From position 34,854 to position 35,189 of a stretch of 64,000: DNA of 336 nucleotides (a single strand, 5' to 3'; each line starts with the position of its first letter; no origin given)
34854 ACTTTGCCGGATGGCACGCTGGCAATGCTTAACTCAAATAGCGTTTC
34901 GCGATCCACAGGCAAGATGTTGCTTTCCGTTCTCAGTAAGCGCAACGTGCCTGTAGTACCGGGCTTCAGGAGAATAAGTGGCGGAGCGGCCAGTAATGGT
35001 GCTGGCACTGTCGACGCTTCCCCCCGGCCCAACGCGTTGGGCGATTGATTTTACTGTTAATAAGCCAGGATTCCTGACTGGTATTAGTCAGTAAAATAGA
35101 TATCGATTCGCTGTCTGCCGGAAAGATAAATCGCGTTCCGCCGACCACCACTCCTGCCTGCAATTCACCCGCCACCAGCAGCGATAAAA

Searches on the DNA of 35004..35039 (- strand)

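Call 34: search_dna_similar(query=window:35004-35039:-, collection=ecoli_genomes, mode=distant, rows=best, max_rows=40, max_evalue=0.05)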
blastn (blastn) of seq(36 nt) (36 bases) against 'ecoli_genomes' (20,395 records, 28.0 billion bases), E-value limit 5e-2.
Records with a match: 4061; places in all: 4064; records where one place covers at least 80% of the query: 4061.
Genomes with a match: 4061 of 5426; with a place that covers at least 80% of the query: 4061. Places per genome that has any: lowest 1, median 1, highest 2. On chromosomes: 4060 places; on plasmids: 4.
Best place of each record, by identity: >=99% 91; 95-99% 3242; 90-95% 646; 80-90% 82.
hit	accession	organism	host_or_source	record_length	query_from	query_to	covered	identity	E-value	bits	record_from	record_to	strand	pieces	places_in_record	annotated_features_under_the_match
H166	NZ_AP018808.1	Escherichia coli strain E2865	Bos taurus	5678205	1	36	100%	100.0%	2e-9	66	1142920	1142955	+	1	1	ycbF: fimbrial chaperone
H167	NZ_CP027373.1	Escherichia coli strain 05-3629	Homo sapiens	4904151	1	36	100%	100.0%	2e-9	66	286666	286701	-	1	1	ycbF: fimbrial chaperone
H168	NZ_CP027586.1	Escherichia coli strain 2012EL-2448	Homo sapiens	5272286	1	36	100%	100.0%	2e-9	66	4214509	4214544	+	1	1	ycbF: fimbrial chaperone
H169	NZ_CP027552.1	Escherichia coli strain 2015C-4498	Homo sapiens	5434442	1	36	100%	100.0%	2e-9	66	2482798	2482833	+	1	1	ycbF: fimbrial chaperone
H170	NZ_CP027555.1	Escherichia coli strain 2013C-3513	Homo sapiens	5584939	1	36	100%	100.0%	2e-9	66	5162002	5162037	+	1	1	ycbF: fimbrial chaperone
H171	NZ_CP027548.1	Escherichia coli strain 2014C-3061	Homo sapiens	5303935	1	36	100%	100.0%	2e-9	66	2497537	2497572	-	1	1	ycbF: fimbrial chaperone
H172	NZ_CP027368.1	Escherichia coli strain 2014C-3307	Homo sapiens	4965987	1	36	100%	100.0%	2e-9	66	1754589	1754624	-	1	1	ycbF: fimbrial chaperone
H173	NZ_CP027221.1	Escherichia coli strain 2015C-3101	Homo sapiens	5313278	1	36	100%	100.0%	2e-9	66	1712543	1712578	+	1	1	ycbF: fimbrial chaperone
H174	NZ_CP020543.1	Escherichia coli C strain C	Homo sapiens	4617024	1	36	100%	100.0%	2e-9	66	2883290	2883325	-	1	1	ycbF: fimbrial chaperone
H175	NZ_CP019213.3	Escherichia coli strain WCHEC050613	Sewage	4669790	1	36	100%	100.0%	2e-9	66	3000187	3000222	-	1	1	ycbF: fimbrial chaperone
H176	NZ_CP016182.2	Escherichia coli strain EC590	Homo sapiens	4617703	1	36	100%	100.0%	2e-9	66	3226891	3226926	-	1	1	ycbF: fimbrial chaperone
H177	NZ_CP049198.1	Escherichia coli strain E686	Homo sapiens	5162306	1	36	100%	100.0%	2e-9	66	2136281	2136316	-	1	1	ycbF: fimbrial chaperone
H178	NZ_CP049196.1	Escherichia coli strain E118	dog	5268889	1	36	100%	100.0%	2e-9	66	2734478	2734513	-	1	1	ycbF: fimbrial chaperone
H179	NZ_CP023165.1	Escherichia coli O22:H8 strain RM10809-3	cattle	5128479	1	36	100%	100.0%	2e-9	66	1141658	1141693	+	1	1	ycbF: fimbrial chaperone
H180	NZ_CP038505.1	Escherichia coli strain 28Eco12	Homo sapiens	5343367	1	36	100%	100.0%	2e-9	66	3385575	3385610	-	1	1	ycbF: fimbrial chaperone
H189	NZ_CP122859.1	Escherichia coli strain ETEC1720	Sus scrofa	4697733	1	36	100%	100.0%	2e-9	66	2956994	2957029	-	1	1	ycbF: fimbrial chaperone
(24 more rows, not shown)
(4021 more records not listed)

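Call 37: get_annotated_region(hit=H174, flank=1200)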
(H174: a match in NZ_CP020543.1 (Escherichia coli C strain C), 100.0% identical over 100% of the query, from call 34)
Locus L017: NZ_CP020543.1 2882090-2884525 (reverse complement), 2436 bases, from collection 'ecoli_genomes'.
description: Escherichia coli C chromosome, complete genome
organism: Escherichia coli C strain C (NCBI taxid 498388)
replicon: chromosome; assembly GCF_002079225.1
host: Homo sapiens; source: -; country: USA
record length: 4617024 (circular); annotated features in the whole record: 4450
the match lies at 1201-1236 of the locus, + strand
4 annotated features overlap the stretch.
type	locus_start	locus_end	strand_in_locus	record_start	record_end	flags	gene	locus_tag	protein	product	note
CDS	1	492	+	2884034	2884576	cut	ycbU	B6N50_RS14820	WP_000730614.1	fimbrial protein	-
CDS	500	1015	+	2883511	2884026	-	ycbV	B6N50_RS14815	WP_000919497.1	fimbrial protein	-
CDS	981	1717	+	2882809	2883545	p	ycbF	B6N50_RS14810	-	fimbrial chaperone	frameshifted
CDS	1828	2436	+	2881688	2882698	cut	pyrD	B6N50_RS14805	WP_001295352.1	quinone-dependent dihydroorotate dehydrogenase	-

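Call 38: get_annotated_region(hit=H189, flank=1200)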
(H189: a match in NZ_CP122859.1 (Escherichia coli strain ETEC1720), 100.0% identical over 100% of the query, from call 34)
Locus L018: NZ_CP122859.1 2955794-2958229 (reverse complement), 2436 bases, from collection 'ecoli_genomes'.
description: Escherichia coli strain ETEC1720 chromosome, complete genome
organism: Escherichia coli strain ETEC1720 (NCBI taxid 562)
replicon: chromosome; assembly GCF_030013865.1
host: Sus scrofa; source: feces; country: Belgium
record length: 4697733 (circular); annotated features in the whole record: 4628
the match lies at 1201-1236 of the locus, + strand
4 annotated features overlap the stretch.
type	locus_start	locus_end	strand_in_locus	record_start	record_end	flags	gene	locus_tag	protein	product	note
CDS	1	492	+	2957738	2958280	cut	ycbU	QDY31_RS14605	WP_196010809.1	fimbrial protein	-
CDS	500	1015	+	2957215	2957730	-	ycbV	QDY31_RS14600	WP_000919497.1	fimbrial protein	-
CDS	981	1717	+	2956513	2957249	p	ycbF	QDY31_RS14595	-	fimbrial chaperone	frameshifted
CDS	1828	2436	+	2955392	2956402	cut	pyrD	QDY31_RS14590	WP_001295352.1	quinone-dependent dihydroorotate dehydrogenase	-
